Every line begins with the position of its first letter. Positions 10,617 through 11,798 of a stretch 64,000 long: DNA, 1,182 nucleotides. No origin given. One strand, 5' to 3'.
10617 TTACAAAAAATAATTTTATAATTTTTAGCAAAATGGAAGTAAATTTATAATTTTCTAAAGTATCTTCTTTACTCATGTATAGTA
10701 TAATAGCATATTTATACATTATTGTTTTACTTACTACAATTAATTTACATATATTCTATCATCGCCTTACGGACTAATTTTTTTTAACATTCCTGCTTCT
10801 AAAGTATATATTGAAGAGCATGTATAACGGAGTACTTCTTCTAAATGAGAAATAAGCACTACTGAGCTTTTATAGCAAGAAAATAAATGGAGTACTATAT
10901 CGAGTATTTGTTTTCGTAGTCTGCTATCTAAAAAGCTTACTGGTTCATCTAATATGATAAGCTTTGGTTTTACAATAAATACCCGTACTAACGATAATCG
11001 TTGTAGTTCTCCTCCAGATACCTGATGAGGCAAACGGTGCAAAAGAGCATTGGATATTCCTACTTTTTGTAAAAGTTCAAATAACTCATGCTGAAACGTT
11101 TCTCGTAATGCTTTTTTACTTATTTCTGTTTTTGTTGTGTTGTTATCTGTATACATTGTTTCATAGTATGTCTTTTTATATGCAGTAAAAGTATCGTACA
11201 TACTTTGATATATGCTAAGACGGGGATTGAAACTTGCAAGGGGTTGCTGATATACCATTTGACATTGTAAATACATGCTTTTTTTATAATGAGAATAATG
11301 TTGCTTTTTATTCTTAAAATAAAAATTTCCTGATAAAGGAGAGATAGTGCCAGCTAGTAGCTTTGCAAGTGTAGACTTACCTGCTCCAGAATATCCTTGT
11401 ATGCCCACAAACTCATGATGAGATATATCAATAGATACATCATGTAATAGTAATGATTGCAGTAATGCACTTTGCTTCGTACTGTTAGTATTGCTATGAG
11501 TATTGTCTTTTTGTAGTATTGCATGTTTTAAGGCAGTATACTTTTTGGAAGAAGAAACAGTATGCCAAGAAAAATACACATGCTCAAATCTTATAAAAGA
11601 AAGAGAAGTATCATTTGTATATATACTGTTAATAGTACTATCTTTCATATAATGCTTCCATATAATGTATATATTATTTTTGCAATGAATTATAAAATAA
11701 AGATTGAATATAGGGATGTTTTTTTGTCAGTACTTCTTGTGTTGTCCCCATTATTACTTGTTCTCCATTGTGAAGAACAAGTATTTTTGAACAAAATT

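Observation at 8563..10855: HindIII-like R-M cassette inserted with a ~90-bp long target duplication that copies the 3' end of an ABC ATPase gene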

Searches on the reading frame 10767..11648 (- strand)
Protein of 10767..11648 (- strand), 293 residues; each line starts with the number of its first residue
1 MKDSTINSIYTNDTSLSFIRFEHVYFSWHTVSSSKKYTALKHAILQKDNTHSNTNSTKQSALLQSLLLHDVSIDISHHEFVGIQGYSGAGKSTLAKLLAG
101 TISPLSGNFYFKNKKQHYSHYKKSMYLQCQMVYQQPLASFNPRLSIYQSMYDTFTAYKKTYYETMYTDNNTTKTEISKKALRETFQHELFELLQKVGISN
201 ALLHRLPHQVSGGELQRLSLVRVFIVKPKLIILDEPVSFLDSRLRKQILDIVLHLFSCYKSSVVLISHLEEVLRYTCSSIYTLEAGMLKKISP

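Call 5: search_protein_families(library=pfam, proteins=[window:10767-11648:-], max_evalue=0.01)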
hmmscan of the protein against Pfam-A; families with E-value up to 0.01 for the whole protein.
window:10767-11648:- (293 aa): 2 families
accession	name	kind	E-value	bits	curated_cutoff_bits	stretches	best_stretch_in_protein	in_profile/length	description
PF00005.33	ABC_tran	-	1.1e-25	91.2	25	1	68-237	1-136/137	ABC transporter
PF00910.28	RNA_helicase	-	0.0038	18.1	21.5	0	83-129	3-55/105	RNA helicase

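Call 6: search_protein_families(library=ncbifam, proteins=[window:10767-11648:-], max_evalue=0.01)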
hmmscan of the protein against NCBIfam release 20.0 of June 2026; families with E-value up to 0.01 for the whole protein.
window:10767-11648:- (293 aa): 194 families (the best 25 are shown)
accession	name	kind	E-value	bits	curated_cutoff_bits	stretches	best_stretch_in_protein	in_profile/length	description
TIGR02769.1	nickel_nikE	equivalog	1.3e-37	129.7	332.55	1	62-288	21-229/265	nickel import ATP-binding protein NikE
NF007739.0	PRK10419.1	subfamily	4.9e-36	124.7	354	2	187-288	129-230/268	nickel ABC transporter ATP-binding protein NikE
NF008453.0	PRK11308.1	subfamily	2.7e-32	112.3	408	1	59-280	31-232/334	dipeptide ABC transporter ATP-binding protein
NF011659.0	PRK15079.1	equivalog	8.5e-32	110.2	540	1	68-277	40-232/334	murein tripeptide/oligopeptide ABC transporter ATP binding protein OppF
TIGR04521.1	ECF_ATPase_2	equivalog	2e-31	109.1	330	2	183-288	118-223/279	energy-coupling factor transporter ATPase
TIGR04520.1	ECF_ATPase_1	equivalog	4.3e-30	105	315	2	183-286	111-212/269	energy-coupling factor transporter ATPase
NF011713.0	PRK15134.1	equivalog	2.3e-29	102.4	834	1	65-286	299-502/529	microcin C ABC transporter ATP-binding protein YejF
NF043078.1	MMSYN1_0168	equivalog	8.1e-29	100.7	800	2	116-280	391-564/649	oligopeptide ABC transporter ATP-binding protein OppF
NF000355.4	ribo_prot_ABC_F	equivalog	4.5e-27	95.1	380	1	59-290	9-194/499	ribosomal protection-like ABC-F family protein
NF011692.0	PRK15112.1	equivalog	1.9e-26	93.3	452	1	69-268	31-209/269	putrescine export ABC transporter ATP-binding protein SapF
TIGR01277.1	thiQ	equivalog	2.1e-26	92.8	245.05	2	186-291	106-210/213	thiamine ABC transporter ATP-binding protein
TIGR02673.1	FtsE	equivalog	2.3e-26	92.8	264.85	2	169-286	99-213/214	cell division ATP-binding protein FtsE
TIGR02770.1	nickel_nikD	equivalog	9.1e-26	90.6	318.7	2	174-287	88-203/230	nickel import ATP-binding protein NikD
NF043071.1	DppF_dipep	equivalog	1.2e-25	90.7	660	1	67-276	38-229/331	dipeptide ABC transporter ATP-binding subunit DppF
TIGR02211.1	LolD_lipo_ex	equivalog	1.5e-25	90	307.75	2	176-286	110-217/221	lipoprotein-releasing ABC transporter ATP-binding protein LolD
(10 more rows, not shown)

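Call 7: find_encoding_contigs(protein=window:10767-11648:-, flank=8000, max_places=10)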
Protein window:10767-11648:- (293 aa): no gene with exactly this product is on record in the collection.

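Call 10: find_homologous_proteins(query=window:10767-11648:-, max_evalue=1e-20)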
Query window:10767-11648:- (293 aa): 60 proteins with E <= 1e-20 among 1858 candidates.
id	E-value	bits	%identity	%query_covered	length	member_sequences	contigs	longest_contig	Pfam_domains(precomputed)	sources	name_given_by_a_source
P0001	8.1e-172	588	92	100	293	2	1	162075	PF00005.34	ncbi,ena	-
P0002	2.4e-50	190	58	58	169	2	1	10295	PF00005.34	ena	-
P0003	1.4e-40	158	34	75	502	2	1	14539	PF00005.34,PF13555.13,PF13401.13,PF03193.23,PF02463.26,PF13481.13,PF13304.13,PF20720.4,PF13191.13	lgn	-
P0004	3.8e-34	137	26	85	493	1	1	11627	PF13173.13,PF13555.13,PF13671.13,PF00004.36,PF13401.13,PF03193.23,PF13238.13,PF07728.21,PF13166.13,PF13304.13,PF00931.29,PF13191.13,PF02492.26,PF00005.34,PF05729.19,PF13521.13,PF02463.26,PF25199.2,PF20720.4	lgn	-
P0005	1.4e-33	135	33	71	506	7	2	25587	PF24883.3,PF00005.34,PF13555.13,PF13401.13,PF03193.23,PF02463.26,PF05621.18,PF13304.13,PF13191.13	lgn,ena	-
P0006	4.9e-33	133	33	75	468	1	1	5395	PF00005.34,PF13555.13,PF03193.23,PF02463.26,PF13304.13,PF20720.4,PF00931.29,PF13191.13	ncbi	ncbi:MAG: ATP-binding cassette domain-containing protein [Pseudomonadota bacterium]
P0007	5.0e-33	133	30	72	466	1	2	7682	PF00005.34,PF13558.13,PF00004.36,PF13401.13,PF02463.26,PF13304.13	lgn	-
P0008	1.4e-32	131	31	73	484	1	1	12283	PF00005.34,PF13401.13,PF02463.26,PF13304.13,PF20720.4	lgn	-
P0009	3.6e-32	130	30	77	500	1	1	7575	PF13604.13,PF13555.13,PF13401.13,PF03193.23,PF20703.4,PF13304.13,PF00931.29,PF13191.13,PF01695.24,PF00005.34,PF05729.19,PF02463.26,PF20720.4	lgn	-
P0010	1.8e-29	121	34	76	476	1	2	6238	PF00005.34,PF13555.13,PF03193.23,PF02463.26,PF13304.13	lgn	-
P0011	2.8e-29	121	30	71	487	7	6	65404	PF00005.34,PF03193.23,PF02463.26,PF13481.13,PF13304.13,PF13191.13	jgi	jgi:peptide/nickel transport system ATP-binding protein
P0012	5.7e-29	120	35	76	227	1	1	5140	PF00005.34,PF02463.26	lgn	-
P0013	1.1e-28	119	33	75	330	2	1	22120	PF00005.34,PF08352.18,PF13304.13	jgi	jgi:oligopeptide/dipeptide ABC transporter ATP-binding protein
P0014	6.0e-28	116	32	77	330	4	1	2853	PF00005.34,PF08352.18,PF13304.13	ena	-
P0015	7.2e-28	116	32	77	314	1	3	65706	PF00005.34,PF08352.18,PF13304.13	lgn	-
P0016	2.2e-27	114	34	74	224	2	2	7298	PF00005.34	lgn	-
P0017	9.8e-27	112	27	73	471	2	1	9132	PF00005.34,PF13555.13,PF00910.29,PF13401.13,PF03193.23,PF20703.4,PF02463.26,PF20720.4,PF13191.13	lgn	-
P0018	1.4e-26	112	32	77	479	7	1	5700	PF00005.34,PF13555.13,PF13401.13,PF20703.4,PF02463.26,PF05621.18,PF13304.13,PF13191.13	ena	-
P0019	1.6e-26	112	32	76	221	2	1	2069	PF00005.34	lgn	-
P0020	1.6e-26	111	26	86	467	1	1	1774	PF00005.34,PF13476.13,PF02224.25,PF13555.13,PF13401.13,PF03193.23,PF20703.4,PF02463.26,PF13304.13,PF20720.4,PF13191.13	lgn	-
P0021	3.4e-26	110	30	70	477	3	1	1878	PF25201.1,PF00005.34,PF13555.13,PF13671.13,PF13401.13,PF03193.23,PF20703.4,PF02463.26,PF13304.13,PF20720.4,PF13191.13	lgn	-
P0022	1.1e-25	109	35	76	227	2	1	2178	PF00005.34,PF02463.26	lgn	-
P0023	2.3e-25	108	32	77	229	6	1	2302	PF00005.34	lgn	-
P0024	4.8e-25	107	32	81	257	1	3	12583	PF00005.34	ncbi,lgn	-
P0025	7.6e-25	106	32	76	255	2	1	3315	PF00005.34,PF13401.13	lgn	-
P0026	1.2e-24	105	35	73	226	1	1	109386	PF00005.34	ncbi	-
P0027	1.4e-24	105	29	71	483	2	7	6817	PF01935.24,PF00005.34,PF13555.13,PF00004.36,PF13401.13,PF02463.26,PF13304.13,PF20720.4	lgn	-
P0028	1.8e-24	105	34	75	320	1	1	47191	PF00005.34,PF02463.26,PF08352.18,PF13304.13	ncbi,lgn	-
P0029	8.0e-24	103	26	71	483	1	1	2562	PF00005.34,PF13555.13,PF13401.13,PF02463.26,PF13304.13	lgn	-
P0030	1.0e-23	102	32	76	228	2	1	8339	PF00005.34,PF02463.26,PF00931.29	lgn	-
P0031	1.1e-23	102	32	86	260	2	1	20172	PF00005.34,PF08352.18,PF13304.13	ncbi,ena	-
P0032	1.2e-23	102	32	76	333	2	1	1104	PF00005.34,PF08352.18,PF13304.13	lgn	-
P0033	1.3e-23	102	32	69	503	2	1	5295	PF00005.34,PF13555.13,PF13401.13,PF03193.23,PF20703.4,PF02463.26,PF07728.21,PF13304.13,PF20720.4,PF13191.13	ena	-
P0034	2.2e-23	101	30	96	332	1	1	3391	PF00005.34,PF08352.18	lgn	-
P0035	3.2e-23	101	29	77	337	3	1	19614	PF00005.34,PF08352.18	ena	-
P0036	3.7e-23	101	31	82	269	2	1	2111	PF00005.34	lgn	-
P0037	1.3e-22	99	32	77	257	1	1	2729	PF00005.34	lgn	-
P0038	1.3e-22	99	27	69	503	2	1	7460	PF00005.34,PF13476.13,PF13555.13,PF13401.13,PF03193.23,PF02463.26,PF13304.13,PF13191.13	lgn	-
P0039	1.6e-22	98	26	70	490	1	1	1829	PF13558.13,PF13555.13,PF13401.13,PF03193.23,PF20703.4,PF13304.13,PF13191.13,PF00005.34,PF13476.13,PF02463.26,PF01078.28,PF13481.13,PF20720.4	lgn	-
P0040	2.0e-22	98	23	76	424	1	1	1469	PF00005.34,PF13555.13,PF13401.13,PF02463.26,PF01078.28,PF03215.22,PF13304.13,PF20720.4,PF13191.13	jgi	jgi:ABC-type glutathione transport system ATPase component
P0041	2.0e-22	98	33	77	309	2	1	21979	PF00005.34,PF02463.26,PF08352.18,PF13304.13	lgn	-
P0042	3.6e-22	97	31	76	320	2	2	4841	PF00005.34,PF08352.18,PF13304.13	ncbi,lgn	-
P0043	4.1e-22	97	32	75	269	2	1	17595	PF00005.34,PF13401.13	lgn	-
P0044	1.2e-21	96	28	77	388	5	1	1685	PF00005.34,PF13555.13,PF13401.13,PF02463.26,PF08352.18,PF01078.28,PF13304.13,PF13191.13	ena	-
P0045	1.6e-21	95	34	75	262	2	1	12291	PF00005.34,PF13401.13,PF02463.26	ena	-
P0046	1.9e-21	95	31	76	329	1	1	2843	PF00005.34,PF13401.13,PF08352.18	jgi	jgi:oligopeptide transport system ATP-binding protein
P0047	2.1e-21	95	32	75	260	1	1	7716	PF00005.34,PF13401.13,PF02463.26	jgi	-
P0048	3.9e-21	94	33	74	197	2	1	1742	PF00005.34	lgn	-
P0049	4.3e-21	94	34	74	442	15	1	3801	PF00005.34,PF02463.26,PF08352.18,PF13304.13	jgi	-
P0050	4.4e-21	94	30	74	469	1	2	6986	PF00005.34,PF13555.13,PF13401.13,PF03193.23,PF20703.4,PF20720.4,PF00931.29,PF13191.13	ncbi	-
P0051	5.3e-21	93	28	69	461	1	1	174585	PF00005.34,PF02367.24,PF13555.13,PF13401.13,PF02463.26,PF01078.28,PF13304.13,PF20720.4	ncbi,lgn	-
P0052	6.0e-21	93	28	63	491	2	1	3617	PF00005.34,PF13476.13,PF13558.13,PF13555.13,PF13401.13,PF03193.23,PF02463.26,PF13304.13,PF20720.4,PF00931.29,PF13191.13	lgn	-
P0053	6.3e-21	93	31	78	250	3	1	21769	PF00005.34,PF13401.13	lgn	-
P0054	6.4e-21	93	31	77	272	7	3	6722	PF00005.34,PF08352.18,PF13304.13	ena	-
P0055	6.5e-21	93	33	76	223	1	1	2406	PF00005.34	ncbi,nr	ncbi:MAG: ATP-binding cassette domain-containing protein [Tissierellia bacterium]|nr:ATP-binding cas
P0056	6.6e-21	93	33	69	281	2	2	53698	PF00005.34,PF02463.26,PF08352.18,PF13304.13,PF13191.13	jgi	jgi:ABC-type glutathione transport system ATPase component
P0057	6.9e-21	93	28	74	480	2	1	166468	PF00158.33,PF00005.34,PF13555.13,PF13401.13,PF02463.26,PF13304.13,PF20720.4,PF13191.13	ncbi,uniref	ncbi:ABC transporter ATP-binding protein [Photobacterium minamisatsumaniensis]|uniref:ABC transporte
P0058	8.0e-21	93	31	75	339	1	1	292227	PF00005.34,PF02463.26,PF08352.18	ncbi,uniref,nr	ncbi:oligopeptide/dipeptide ABC transporter ATP-binding protein [Jeotgalibacillus haloalkalitolerans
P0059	8.4e-21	93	26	78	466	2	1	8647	PF00005.34,PF13476.13,PF13558.13,PF13555.13,PF13401.13,PF02463.26,PF13304.13,PF13191.13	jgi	jgi:energy-coupling factor transporter ATP-binding protein EcfA2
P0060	1.0e-20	93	31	74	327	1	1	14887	PF00005.34,PF13401.13,PF08352.18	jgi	jgi:oligopeptide/dipeptide ABC transporter ATP-binding protein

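Call 12: find_encoding_contigs(protein=P0001, flank=10000, max_places=5)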
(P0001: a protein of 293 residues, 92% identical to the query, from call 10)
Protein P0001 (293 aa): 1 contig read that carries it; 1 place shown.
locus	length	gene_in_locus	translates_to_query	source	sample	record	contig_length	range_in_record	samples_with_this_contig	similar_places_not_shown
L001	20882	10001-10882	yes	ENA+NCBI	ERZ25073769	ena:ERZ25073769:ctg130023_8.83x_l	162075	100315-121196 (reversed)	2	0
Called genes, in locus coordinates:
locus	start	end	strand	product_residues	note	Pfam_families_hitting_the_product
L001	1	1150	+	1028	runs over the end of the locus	PF00041:fn3 (faint), PF03382:DUF285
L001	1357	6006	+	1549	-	PF25059:FN3_DSCAM-DSCAML_C (faint), PF00041:fn3 (weak), PF03382:DUF285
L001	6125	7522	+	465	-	PF00291:PALP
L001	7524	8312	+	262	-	PF00290:Trp_syntA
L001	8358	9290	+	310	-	PF00528:BPD_transp_1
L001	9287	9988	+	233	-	PF02463:SMC_N (faint), PF00005:ABC_tran, PF13304:AAA_21 (faint)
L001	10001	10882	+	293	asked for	PF00005:ABC_tran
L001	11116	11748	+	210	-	PF09518:RE_HindIII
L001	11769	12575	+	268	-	PF01170:UPF0020 (faint), PF01555:N6_N4_Mtase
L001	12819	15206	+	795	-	PF02861:Clp_N, PF23569:NBD_SMAX1 (weak), PF00004:AAA, PF17871:AAA_lid_9, PF00004:AAA, PF07724:AAA_2, PF07728:AAA_5 (weak), PF10431:ClpB_D2-small, +15 more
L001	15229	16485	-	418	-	-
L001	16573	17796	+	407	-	PF00155:Aminotran_1_2, PF01041:DegT_DnrJ_EryC1 (weak)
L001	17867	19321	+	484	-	PF00749:tRNA-synt_1c, PF19269:Anticodon_2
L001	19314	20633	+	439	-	PF00587:tRNA-synt_2b, PF03129:HGTP_anticodon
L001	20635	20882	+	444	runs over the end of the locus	PF00579:tRNA-synt_1b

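Call 14: find_encoding_contigs(protein=P0002, flank=10000, max_places=5)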
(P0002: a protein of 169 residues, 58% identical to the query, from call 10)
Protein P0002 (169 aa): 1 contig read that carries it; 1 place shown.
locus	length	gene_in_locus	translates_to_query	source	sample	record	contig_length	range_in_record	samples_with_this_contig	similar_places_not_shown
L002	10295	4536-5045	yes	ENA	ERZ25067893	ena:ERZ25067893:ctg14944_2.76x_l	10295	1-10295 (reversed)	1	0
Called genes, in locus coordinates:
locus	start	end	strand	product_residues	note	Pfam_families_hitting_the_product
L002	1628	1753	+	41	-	-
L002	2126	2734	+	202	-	PF00291:PALP (faint)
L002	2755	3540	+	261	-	PF00290:Trp_syntA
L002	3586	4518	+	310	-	PF00528:BPD_transp_1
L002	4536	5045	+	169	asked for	PF00005:ABC_tran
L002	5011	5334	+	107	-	PF00005:ABC_tran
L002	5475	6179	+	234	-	PF02463:SMC_N (weak), PF00005:ABC_tran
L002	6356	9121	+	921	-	PF00749:tRNA-synt_1c, PF19269:Anticodon_2, PF00587:tRNA-synt_2b, PF03129:HGTP_anticodon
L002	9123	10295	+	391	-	?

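Call 51: find_related_loci(query=window:10767-11648:-, collection=metagenome_contigs, flank=6000)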
Query window:10767-11648:- (293 aa) in metagenome_contigs; peptide patterns used: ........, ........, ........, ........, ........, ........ (x = any residue, [..] = any of these).
396 stretches matched a pattern; 12 encode a relative of the query (tblastn E <= 1e-3); 12 distinct loci.
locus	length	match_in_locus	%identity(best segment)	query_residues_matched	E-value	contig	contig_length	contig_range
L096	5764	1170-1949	25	9-289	3e-17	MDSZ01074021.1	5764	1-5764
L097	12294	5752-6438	26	61-290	2e-15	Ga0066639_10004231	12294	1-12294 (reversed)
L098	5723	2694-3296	25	68-289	8e-15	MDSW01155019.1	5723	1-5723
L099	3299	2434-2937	28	67-255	3e-13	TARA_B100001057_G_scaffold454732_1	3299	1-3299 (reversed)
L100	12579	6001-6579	25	67-284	2e-12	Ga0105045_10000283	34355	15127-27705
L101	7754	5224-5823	24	66-289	2e-11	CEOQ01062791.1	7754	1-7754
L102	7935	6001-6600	24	66-289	4e-11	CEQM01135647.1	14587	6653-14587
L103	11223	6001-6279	29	195-290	2e-9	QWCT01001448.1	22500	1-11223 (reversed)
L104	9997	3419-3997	24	68-274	4e-9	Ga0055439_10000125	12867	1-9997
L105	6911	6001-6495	26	67-250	5e-9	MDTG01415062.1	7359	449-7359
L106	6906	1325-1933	23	55-286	9e-9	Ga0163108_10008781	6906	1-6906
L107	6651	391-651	33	183-267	8e-8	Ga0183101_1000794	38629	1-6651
